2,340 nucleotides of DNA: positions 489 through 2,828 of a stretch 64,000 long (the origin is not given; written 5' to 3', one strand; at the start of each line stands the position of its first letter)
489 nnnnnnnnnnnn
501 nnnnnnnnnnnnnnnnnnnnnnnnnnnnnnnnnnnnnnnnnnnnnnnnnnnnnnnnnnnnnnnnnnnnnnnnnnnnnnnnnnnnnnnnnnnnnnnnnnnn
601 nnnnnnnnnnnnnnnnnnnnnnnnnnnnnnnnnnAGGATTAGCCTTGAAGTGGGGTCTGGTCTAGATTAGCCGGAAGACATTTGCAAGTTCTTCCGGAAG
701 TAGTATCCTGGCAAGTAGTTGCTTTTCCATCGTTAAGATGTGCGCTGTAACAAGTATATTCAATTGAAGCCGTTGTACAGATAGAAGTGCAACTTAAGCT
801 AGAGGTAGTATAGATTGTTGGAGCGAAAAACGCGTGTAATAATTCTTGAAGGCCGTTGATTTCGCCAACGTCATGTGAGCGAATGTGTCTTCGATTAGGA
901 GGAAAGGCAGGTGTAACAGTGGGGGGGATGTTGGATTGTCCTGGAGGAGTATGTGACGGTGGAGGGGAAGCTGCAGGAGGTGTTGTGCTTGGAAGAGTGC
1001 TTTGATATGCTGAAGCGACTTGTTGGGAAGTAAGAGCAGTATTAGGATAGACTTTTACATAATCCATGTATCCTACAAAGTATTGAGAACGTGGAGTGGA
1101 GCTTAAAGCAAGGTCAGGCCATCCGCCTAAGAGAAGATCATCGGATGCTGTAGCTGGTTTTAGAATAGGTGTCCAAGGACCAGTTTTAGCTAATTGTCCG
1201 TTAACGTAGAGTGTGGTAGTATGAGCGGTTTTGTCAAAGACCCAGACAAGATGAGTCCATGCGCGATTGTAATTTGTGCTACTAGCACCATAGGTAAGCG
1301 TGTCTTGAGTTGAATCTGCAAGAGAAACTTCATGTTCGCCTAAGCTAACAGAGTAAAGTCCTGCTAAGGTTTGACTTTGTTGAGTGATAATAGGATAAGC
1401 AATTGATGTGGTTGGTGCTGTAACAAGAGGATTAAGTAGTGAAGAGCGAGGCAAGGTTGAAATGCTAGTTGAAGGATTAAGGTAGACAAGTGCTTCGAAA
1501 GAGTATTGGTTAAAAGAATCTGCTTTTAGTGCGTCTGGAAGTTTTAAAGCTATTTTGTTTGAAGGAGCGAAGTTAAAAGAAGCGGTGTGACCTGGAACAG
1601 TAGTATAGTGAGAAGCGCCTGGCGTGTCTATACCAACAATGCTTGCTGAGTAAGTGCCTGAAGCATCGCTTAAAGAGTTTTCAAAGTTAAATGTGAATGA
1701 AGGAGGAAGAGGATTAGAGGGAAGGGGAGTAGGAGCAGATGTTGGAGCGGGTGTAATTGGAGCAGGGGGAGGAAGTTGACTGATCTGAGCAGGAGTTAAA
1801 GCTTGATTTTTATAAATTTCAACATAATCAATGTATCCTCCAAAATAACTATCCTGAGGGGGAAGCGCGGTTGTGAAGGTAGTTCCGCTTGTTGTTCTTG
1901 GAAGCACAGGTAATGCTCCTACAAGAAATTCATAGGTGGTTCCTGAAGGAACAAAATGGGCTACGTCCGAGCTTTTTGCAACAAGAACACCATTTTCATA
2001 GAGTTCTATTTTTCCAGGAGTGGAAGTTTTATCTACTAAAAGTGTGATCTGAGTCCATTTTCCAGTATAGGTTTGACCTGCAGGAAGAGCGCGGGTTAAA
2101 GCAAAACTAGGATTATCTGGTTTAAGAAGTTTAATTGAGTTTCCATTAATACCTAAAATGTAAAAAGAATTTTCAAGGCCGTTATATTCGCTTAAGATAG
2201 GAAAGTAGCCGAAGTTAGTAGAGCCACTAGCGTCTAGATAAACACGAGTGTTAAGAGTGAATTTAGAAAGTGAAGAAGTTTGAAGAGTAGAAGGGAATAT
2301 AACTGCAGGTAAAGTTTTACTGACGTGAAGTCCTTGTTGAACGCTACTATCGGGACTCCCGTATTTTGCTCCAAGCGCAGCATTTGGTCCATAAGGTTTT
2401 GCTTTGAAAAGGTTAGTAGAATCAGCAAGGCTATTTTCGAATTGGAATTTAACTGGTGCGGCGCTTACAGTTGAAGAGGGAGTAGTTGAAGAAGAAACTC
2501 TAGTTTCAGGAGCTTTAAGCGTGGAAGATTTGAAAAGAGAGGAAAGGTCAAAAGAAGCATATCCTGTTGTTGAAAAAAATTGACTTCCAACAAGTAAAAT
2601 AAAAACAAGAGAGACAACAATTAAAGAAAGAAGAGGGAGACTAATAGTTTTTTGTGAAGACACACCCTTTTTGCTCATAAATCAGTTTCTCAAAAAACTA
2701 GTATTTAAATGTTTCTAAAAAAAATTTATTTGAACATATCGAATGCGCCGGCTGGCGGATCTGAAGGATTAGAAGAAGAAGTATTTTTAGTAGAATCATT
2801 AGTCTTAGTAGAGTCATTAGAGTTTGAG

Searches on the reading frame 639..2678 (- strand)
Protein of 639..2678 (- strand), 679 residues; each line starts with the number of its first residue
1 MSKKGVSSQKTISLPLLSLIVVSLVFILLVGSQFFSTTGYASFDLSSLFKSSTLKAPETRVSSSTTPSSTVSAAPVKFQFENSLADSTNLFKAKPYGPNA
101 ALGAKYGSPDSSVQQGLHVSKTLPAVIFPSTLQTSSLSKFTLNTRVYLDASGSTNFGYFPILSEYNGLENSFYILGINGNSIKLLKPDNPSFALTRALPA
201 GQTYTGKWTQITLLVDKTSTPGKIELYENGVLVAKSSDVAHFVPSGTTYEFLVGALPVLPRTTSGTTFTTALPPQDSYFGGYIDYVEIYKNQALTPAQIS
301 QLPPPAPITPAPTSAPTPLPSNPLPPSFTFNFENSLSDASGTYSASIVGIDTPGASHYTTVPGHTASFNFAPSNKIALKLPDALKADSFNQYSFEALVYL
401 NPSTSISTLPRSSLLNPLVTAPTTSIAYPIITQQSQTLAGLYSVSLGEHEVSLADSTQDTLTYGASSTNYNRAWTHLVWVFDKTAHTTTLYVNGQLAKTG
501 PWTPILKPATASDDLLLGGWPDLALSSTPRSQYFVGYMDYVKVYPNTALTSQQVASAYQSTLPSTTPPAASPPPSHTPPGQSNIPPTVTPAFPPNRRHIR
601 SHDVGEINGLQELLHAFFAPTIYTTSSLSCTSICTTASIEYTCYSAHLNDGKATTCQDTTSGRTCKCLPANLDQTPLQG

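Call 7: search_protein_families(library=pfam, proteins=[window:639-2678:-], max_evalue=0.01)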
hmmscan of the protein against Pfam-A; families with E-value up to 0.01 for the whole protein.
window:639-2678:- (679 aa): 2 families
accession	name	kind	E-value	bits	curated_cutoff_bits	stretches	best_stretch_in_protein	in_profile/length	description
PF13385.13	Laminin_G_3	-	3.8e-23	82.7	27.6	2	448-555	55-151/151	Concanavalin A-like lectin/glucanases superfamily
PF02210.31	Laminin_G_2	-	0.0044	17.9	22.9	0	460-543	43-123/126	Laminin G domain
